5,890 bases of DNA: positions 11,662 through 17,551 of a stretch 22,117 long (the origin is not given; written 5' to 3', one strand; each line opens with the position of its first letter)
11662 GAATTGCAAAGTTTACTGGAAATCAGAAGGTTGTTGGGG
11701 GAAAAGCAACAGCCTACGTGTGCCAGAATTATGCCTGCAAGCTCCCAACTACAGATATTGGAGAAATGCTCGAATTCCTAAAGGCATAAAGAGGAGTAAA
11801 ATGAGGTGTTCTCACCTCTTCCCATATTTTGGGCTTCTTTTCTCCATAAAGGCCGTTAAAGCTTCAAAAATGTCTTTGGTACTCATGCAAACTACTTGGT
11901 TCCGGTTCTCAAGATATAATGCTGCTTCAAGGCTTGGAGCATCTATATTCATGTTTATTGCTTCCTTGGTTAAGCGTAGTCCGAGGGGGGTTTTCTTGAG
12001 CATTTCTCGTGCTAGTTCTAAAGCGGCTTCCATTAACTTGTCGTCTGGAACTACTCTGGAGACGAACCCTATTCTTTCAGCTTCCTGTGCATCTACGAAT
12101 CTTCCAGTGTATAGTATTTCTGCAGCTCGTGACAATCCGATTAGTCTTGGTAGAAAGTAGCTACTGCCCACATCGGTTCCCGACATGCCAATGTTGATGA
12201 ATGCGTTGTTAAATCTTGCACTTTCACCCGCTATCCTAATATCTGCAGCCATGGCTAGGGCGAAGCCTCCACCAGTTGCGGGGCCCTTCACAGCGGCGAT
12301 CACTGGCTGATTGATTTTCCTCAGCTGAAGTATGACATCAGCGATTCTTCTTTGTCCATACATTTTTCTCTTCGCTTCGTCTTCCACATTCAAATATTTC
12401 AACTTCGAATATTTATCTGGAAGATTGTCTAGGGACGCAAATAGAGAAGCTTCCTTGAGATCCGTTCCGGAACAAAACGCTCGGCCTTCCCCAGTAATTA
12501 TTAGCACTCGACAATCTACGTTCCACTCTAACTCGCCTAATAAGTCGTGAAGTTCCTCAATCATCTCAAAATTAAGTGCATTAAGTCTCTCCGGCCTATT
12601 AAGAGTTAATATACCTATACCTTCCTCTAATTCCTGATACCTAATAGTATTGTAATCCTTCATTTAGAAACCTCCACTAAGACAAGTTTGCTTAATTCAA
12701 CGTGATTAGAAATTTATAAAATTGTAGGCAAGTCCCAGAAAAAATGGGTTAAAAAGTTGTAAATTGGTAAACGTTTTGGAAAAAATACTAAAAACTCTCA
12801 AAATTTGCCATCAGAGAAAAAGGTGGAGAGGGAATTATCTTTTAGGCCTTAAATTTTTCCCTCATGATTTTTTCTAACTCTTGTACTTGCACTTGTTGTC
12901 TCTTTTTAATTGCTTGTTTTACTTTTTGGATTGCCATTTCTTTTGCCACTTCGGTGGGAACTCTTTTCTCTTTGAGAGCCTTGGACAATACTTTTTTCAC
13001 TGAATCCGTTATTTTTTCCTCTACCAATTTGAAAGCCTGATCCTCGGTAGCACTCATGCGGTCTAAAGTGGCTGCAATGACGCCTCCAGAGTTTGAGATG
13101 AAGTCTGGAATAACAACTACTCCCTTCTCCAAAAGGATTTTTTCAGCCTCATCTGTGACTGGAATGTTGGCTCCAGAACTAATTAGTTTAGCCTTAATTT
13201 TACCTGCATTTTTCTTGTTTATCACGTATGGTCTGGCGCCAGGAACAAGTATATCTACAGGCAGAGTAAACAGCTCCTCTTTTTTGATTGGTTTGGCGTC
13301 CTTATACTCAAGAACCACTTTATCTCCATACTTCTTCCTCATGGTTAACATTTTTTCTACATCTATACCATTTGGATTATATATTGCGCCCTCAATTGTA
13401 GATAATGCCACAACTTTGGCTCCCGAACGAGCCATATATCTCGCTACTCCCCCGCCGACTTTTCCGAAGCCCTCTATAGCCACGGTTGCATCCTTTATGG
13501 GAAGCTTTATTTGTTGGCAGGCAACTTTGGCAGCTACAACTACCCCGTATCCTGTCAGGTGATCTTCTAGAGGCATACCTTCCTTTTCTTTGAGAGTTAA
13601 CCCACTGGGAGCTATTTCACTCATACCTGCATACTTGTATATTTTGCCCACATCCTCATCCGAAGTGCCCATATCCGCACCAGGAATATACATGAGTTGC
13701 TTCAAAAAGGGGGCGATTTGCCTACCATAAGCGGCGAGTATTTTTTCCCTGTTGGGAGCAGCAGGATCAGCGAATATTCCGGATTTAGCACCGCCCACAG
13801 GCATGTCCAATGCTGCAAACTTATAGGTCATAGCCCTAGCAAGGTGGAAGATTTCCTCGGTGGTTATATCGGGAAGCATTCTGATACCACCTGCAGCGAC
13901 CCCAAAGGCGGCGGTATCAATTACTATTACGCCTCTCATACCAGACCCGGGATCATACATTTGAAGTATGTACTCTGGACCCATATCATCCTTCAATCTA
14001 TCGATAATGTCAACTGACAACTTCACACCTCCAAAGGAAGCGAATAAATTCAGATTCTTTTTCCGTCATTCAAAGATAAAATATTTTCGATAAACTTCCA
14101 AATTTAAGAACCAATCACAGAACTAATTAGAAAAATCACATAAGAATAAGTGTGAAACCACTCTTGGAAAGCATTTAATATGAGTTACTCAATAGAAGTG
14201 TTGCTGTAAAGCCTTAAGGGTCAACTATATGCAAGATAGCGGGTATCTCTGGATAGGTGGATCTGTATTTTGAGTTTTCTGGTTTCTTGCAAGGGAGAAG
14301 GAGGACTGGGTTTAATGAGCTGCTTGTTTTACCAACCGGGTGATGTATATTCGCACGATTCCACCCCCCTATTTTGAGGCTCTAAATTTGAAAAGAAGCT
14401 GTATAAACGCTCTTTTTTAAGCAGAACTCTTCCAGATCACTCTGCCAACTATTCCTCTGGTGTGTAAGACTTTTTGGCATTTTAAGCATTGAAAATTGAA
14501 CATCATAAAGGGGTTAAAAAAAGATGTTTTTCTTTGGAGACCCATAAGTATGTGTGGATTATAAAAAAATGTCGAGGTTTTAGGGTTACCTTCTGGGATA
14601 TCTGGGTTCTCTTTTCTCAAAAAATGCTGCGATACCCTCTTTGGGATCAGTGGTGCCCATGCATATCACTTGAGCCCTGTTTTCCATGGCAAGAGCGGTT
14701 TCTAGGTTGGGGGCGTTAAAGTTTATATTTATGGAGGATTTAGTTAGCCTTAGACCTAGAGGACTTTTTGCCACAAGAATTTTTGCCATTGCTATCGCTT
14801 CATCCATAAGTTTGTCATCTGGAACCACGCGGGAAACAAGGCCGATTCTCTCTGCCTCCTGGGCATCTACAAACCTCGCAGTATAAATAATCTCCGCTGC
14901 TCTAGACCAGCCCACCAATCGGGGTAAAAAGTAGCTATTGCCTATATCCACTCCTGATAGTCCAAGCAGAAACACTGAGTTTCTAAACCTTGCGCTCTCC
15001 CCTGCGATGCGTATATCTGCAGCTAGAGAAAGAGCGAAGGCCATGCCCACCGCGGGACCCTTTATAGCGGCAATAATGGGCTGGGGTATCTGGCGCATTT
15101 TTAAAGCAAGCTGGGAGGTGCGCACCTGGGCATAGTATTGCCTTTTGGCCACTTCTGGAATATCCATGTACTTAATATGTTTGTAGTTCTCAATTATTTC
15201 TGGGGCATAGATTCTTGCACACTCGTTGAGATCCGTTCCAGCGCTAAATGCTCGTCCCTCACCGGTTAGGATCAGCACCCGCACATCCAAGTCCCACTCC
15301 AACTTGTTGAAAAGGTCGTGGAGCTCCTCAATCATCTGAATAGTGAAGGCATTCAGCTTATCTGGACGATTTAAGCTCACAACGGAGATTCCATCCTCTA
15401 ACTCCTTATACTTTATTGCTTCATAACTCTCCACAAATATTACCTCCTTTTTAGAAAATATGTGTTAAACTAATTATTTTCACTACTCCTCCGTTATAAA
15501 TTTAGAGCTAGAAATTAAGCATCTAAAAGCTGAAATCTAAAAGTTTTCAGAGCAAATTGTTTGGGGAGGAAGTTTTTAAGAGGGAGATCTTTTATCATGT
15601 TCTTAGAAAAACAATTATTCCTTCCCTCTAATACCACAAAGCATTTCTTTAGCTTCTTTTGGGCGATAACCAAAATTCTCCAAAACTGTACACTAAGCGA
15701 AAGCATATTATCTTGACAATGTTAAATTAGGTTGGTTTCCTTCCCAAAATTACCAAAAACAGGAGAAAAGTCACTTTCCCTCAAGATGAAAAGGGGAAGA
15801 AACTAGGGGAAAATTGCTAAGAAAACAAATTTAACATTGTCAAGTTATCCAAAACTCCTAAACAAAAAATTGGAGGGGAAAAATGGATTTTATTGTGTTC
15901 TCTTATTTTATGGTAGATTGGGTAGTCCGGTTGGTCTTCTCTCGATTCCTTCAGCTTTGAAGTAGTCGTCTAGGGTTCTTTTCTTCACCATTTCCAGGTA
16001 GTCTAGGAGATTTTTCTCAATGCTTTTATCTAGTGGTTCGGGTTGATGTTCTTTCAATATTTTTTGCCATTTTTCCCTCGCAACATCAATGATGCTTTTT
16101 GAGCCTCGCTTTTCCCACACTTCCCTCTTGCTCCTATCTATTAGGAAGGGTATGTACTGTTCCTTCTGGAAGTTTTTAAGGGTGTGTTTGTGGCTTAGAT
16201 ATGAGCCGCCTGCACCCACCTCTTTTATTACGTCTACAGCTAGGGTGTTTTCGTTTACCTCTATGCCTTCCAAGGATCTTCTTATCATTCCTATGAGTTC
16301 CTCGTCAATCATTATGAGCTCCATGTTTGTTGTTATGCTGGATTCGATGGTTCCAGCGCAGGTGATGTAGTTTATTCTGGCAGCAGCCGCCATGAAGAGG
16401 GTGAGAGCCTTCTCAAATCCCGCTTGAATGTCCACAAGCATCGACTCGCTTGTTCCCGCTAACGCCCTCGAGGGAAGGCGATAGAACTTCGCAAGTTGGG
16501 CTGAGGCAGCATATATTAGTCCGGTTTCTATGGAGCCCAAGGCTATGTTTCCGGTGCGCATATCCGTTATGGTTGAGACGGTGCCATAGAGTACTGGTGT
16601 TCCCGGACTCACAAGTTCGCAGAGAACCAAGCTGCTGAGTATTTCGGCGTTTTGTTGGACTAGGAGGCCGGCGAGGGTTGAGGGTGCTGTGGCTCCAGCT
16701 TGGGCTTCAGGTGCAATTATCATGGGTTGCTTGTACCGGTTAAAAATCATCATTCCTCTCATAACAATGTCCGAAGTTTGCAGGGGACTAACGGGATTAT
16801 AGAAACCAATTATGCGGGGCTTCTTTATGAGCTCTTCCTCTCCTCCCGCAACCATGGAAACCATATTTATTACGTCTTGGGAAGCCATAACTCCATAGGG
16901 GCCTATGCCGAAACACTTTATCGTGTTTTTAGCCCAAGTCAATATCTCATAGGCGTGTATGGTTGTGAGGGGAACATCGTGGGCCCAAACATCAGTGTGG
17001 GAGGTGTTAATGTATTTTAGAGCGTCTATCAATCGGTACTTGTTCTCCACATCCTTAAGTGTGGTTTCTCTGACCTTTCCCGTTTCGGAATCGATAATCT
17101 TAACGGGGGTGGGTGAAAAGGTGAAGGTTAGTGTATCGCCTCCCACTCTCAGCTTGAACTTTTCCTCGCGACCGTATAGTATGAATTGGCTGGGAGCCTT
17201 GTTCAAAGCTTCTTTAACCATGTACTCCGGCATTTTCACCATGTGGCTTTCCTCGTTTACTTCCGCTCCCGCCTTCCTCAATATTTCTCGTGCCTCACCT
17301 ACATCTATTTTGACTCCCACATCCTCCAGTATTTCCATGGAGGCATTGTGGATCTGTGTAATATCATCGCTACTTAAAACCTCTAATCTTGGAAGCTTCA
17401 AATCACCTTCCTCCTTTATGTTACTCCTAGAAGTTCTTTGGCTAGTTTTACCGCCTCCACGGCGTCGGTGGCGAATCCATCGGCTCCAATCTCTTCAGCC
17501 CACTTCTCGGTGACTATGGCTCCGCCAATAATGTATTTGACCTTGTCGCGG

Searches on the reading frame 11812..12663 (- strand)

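Call 3: search_protein_families(library=pfam, proteins=[window:11812-12663:-])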
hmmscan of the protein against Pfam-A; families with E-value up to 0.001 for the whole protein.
window:11812-12663:- (283 aa): 2 families
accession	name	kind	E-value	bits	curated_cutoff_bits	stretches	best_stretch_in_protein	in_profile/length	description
PF00378.25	ECH_1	-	3.5e-61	207.1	27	1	12-282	2-250/251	Enoyl-CoA hydratase/isomerase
PF16113.10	ECH_2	-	1.4e-35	123.8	27.2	1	16-218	1-185/335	Enoyl-CoA hydratase/isomerase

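Call 4: search_protein_families(library=ncbifam, proteins=[window:11812-12663:-])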
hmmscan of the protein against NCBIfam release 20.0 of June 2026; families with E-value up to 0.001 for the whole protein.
window:11812-12663:- (283 aa): 72 families (the best 25 are shown)
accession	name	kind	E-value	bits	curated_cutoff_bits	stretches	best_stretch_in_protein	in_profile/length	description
NF004519.0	PRK05864.1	equivalog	1.3e-68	231.3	337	1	15-280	19-272/276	enoyl-CoA hydratase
NF006107.0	PRK08258.1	equivalog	1.6e-67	227.7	330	1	11-280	22-274/277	enoyl-CoA hydratase family protein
NF006109.0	PRK08260.1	subfamily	6e-63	212.8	320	1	3-282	2-277/296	enoyl-CoA hydratase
NF006699.0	PRK09245.1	subfamily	2e-59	201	354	1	11-281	8-264/266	crotonase/enoyl-CoA hydratase family protein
NF005802.0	PRK07657.1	equivalog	2.8e-58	197.5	363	2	105-280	84-257/260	enoyl-CoA hydratase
NF051848.1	EnCoAHydtEchA19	equivalog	7.2e-58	196.2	400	1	13-283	7-258/258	enoyl-CoA hydratase EchA19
NF004475.0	PRK05809.1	subfamily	1.3e-57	195.2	394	1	11-282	9-259/260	short-chain-enoyl-CoA hydratase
NF006007.0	PRK08138.1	subfamily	1.1e-53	182.3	355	2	104-281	84-259/261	enoyl-CoA hydratase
NF004857.0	PRK06210.1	equivalog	3.1e-53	181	341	1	2-281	5-273/275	enoyl-CoA hydratase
NF004517.0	PRK05862.1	equivalog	3e-51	174.4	396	1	11-282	9-256/257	enoyl-CoA hydratase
NF004635.0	PRK05981.1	equivalog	1.4e-50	172.3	351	1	4-280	3-263/266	enoyl-CoA hydratase/isomerase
TIGR02280.1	PaaB1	equivalog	4.4e-50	170.6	345.15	1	11-280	4-253/256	2-(1,2-epoxy-1,2-dihydrophenyl)acetyl-CoA isomerase PaaG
NF004840.0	PRK06190.1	equivalog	8.3e-49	166.5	253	1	10-262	8-238/260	enoyl-CoA hydratase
NF004634.0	PRK05980.1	equivalog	1.6e-48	165.3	375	1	10-281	7-261/263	crotonase/enoyl-CoA hydratase family protein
NF006008.0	PRK08139.1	equivalog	3.1e-48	164.6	313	1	7-281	12-264/266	enoyl-CoA hydratase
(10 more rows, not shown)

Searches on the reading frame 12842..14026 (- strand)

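Call 3: search_protein_families(library=pfam, proteins=[window:12842-14026:-])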
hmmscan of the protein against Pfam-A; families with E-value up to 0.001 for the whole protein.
window:12842-14026:- (394 aa): 3 families
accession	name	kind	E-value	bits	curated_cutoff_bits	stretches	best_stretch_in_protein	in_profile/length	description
PF00208.27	ELFV_dehydrog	-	9.4e-53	179.8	23.4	1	152-376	4-240/241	Glutamate/Leucine/Phenylalanine/Valine dehydrogenase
PF02812.23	ELFV_dehydrog_N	-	6.9e-19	68.3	25.3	1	29-130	16-124/129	Glu/Leu/Phe/Val dehydrogenase, dimerisation domain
PF05088.18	Bac_GDH_CD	-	0.00097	18.2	22.8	0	273-318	398-443/497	Bacterial NAD-glutamate dehydrogenase, catalytic domain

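Call 4: search_protein_families(library=ncbifam, proteins=[window:12842-14026:-])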
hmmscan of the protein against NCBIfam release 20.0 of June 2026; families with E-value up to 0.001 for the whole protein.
window:12842-14026:- (394 aa): 7 families
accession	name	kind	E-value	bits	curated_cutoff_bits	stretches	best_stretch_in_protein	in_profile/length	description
NF041398.1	GluDhGdhB_Halo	equivalog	1.5e-56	192.1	620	1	42-374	63-404/410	glutamate dehydrogenase GdhB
NF040817.1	GdhA_Arch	equivalog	2.7e-56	191.5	750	1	32-379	56-417/419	glutamate dehydrogenase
NF035922.1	Trp_DH_ScyB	equivalog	6.3e-40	137.2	600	1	13-373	7-343/346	tryptophan dehydrogenase ScyB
NF006929.0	PRK09414.1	equivalog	5.4e-34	117.9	536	1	36-353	83-413/445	NADP-specific glutamate dehydrogenase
NF010633.0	PRK14030.1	subfamily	1.1e-29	103.9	743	1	37-370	80-425/445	glutamate dehydrogenase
NF010634.0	PRK14031.1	equivalog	3.7e-23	81.7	822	1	35-370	78-424/444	NADP-specific glutamate dehydrogenase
NF004912.0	PRK06270.1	equivalog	0.00053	19.5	373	1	180-261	4-95/343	homoserine dehydrogenase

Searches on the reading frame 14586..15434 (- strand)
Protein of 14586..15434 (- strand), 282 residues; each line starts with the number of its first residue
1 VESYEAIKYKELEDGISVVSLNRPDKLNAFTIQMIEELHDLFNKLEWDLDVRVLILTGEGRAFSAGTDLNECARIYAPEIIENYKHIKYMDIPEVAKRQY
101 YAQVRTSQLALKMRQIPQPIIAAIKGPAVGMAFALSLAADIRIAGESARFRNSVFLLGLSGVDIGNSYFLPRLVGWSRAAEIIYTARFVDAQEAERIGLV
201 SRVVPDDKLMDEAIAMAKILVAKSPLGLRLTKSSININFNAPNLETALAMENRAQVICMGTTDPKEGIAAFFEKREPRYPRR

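Call 3: search_protein_families(library=pfam, proteins=[window:14586-15434:-])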
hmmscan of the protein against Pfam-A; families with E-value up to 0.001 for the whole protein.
window:14586-15434:- (282 aa): 2 families
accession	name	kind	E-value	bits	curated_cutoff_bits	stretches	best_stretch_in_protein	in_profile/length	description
PF00378.25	ECH_1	-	4.3e-55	187.2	27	1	13-279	3-248/251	Enoyl-CoA hydratase/isomerase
PF16113.10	ECH_2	-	1.3e-30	107.5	27.2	1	17-210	2-178/335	Enoyl-CoA hydratase/isomerase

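Call 4: search_protein_families(library=ncbifam, proteins=[window:14586-15434:-])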
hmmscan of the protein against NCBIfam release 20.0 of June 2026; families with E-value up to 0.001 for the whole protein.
window:14586-15434:- (282 aa): 70 families (the best 25 are shown)
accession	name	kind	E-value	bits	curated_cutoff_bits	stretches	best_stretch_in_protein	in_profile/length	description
NF006109.0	PRK08260.1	subfamily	5.6e-66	222.8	320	1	3-281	2-277/296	enoyl-CoA hydratase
NF006107.0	PRK08258.1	equivalog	1.5e-59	201.6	330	1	11-279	22-274/277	enoyl-CoA hydratase family protein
NF004857.0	PRK06210.1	equivalog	1.5e-58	198.4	341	1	2-281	5-274/275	enoyl-CoA hydratase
NF004519.0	PRK05864.1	equivalog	7e-57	192.8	337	1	15-279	19-272/276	enoyl-CoA hydratase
NF005802.0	PRK07657.1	equivalog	2.1e-56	191.4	363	1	5-279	3-257/260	enoyl-CoA hydratase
NF006699.0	PRK09245.1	subfamily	4.6e-56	190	354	1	11-280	8-264/266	crotonase/enoyl-CoA hydratase family protein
NF051848.1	EnCoAHydtEchA19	equivalog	6.3e-55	186.5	400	1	13-282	7-258/258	enoyl-CoA hydratase EchA19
NF004475.0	PRK05809.1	subfamily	4.4e-53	180.4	394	1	11-279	9-257/260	short-chain-enoyl-CoA hydratase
NF004517.0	PRK05862.1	equivalog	2.6e-50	171.3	396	1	10-280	8-255/257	enoyl-CoA hydratase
TIGR02280.1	PaaB1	equivalog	8.5e-50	169.6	345.15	1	11-279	4-253/256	2-(1,2-epoxy-1,2-dihydrophenyl)acetyl-CoA isomerase PaaG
NF006007.0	PRK08138.1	subfamily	9.5e-50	169.4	355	2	105-279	86-258/261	enoyl-CoA hydratase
NF006140.0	PRK08290.1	subfamily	1.4e-46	159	280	1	2-250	5-252/292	enoyl-CoA hydratase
NF007239.0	PRK09674.1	equivalog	1.2e-45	156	371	1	11-279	9-254/257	2,3-dehydroadipyl-CoA hydratase PaaF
NF006008.0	PRK08139.1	equivalog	5.2e-45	154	313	1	5-280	10-264/266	enoyl-CoA hydratase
NF005803.0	PRK07658.1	equivalog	5.2e-45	153.8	313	1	11-279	7-254/257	enoyl-CoA hydratase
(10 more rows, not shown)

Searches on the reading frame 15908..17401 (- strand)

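Call 13: search_protein_families(library=pfam, proteins=[window:15908-17401:-])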
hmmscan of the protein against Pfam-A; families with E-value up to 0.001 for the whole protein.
window:15908-17401:- (497 aa): 1 family
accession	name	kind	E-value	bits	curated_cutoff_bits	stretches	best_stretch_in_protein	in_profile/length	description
PF06253.16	MTTB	-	1.1e-112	377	25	1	2-471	27-494/500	Trimethylamine methyltransferase (MTTB)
